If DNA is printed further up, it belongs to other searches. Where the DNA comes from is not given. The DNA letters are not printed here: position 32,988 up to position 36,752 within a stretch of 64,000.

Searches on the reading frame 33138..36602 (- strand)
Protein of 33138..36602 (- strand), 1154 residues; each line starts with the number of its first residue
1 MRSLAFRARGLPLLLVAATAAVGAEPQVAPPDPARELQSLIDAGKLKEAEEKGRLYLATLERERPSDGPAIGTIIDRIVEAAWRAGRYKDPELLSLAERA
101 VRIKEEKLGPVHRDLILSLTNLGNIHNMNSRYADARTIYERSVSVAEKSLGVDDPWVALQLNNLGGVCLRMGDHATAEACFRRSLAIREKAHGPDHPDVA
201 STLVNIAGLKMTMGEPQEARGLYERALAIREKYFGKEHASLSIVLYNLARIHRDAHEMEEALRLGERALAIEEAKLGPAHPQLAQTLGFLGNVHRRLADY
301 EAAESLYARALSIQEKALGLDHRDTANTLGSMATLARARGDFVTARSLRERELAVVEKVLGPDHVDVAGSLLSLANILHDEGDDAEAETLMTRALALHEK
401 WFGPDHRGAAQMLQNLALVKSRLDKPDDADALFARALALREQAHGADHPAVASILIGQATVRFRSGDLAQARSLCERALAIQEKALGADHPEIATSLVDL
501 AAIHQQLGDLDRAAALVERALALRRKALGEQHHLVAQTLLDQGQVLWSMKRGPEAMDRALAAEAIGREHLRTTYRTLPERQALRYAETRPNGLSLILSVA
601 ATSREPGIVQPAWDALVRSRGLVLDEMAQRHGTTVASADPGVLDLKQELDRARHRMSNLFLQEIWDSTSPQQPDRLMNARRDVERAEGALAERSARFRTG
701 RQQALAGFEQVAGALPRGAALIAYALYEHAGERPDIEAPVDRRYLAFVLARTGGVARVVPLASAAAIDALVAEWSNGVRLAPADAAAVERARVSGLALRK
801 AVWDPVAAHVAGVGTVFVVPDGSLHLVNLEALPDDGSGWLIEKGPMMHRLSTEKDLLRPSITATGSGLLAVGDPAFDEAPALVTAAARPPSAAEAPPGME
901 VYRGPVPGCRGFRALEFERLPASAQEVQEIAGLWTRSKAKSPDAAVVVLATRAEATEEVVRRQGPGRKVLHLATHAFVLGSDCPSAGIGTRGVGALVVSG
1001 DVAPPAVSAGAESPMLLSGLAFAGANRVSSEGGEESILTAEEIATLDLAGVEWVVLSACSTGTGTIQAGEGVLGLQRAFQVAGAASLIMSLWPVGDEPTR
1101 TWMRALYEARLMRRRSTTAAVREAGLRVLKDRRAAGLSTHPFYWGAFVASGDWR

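Call 15: search_protein_families(library=pfam, proteins=[window:33138-36602:-], max_evalue=0.01)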
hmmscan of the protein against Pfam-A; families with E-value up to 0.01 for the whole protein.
window:33138-36602:- (1154 aa): 15 families
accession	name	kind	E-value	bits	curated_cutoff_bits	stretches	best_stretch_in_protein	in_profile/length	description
PF13424.12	TPR_12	-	2.5e-115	377.3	30.1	9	161-232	6-77/77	Tetratricopeptide repeat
PF13374.12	TPR_10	-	9.4e-82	267.4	27.5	9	158-198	2-42/42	Tetratricopeptide repeat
PF24885.1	TPR_NPHP3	-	7e-64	215.9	100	5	248-356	105-213/239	Nephrocystin-3 TPR domain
PF12770.12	CHAT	-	4.9e-58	197.3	24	1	795-1152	4-289/289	CHAT domain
PF13176.12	TPR_7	-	4.7e-27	92.2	27.9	1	286-313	1-28/36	Tetratricopeptide repeat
PF07719.23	TPR_2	-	1.9e-26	90.4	27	0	160-189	3-32/34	Tetratricopeptide repeat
PF00515.34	TPR_1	-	6.6e-25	86.3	27.8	1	160-189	3-32/34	Tetratricopeptide repeat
PF17874.7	TPR_MalT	-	5.2e-22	79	45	4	253-444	12-195/336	MalT-like TPR region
PF13181.12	TPR_8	-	4.3e-19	67.4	25.7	0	284-315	1-32/34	Tetratricopeptide repeat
PF13428.12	TPR_14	-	1.2e-08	35.2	23.5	0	497-523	4-30/44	Tetratricopeptide repeat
PF13431.12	TPR_17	-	8.5e-06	26.1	24.4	0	118-136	15-33/34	Tetratricopeptide repeat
PF25063.1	ARM_TT21_C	-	0.00055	20.3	35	0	409-523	19-124/209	Tetratricopeptide repeat protein 21 C-terminal ARM domain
PF14559.12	TPR_19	-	0.00079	20.1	25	1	464-537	3-67/68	Tetratricopeptide repeat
PF04910.20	Tcf25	-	0.0011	18.6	24.2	0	370-406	41-77/337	Transcriptional repressor TCF25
PF07721.20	TPR_4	-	0.0028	18.6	27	0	496-519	3-26/26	Tetratricopeptide repeat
